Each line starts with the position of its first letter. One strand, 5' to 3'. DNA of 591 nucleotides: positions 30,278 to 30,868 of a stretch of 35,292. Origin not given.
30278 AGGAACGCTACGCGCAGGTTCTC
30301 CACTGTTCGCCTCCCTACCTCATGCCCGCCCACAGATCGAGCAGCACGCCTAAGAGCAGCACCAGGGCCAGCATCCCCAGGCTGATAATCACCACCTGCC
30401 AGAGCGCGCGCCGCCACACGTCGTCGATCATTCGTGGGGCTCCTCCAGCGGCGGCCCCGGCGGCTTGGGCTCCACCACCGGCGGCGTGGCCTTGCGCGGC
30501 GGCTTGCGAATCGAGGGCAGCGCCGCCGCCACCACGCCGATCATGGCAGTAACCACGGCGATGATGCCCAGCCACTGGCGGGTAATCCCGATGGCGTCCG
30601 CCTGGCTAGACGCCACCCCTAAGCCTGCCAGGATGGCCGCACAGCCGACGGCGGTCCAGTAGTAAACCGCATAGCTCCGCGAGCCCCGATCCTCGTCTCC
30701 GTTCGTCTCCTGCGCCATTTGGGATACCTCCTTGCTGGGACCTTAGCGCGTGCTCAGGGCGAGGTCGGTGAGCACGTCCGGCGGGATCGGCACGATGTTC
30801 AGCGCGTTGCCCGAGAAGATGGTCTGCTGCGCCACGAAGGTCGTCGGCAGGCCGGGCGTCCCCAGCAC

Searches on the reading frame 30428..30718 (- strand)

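Call 26: search_protein_families(library=pfam, proteins=[window:30428-30718:-], max_evalue=0.01)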
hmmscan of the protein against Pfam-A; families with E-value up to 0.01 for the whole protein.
window:30428-30718:- (96 aa): 1 family
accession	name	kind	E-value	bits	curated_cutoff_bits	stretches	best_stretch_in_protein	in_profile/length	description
PF23933.1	DUF7269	-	0.0051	17.3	29.1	1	24-87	1-64/162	Family of unknown function (DUF7269)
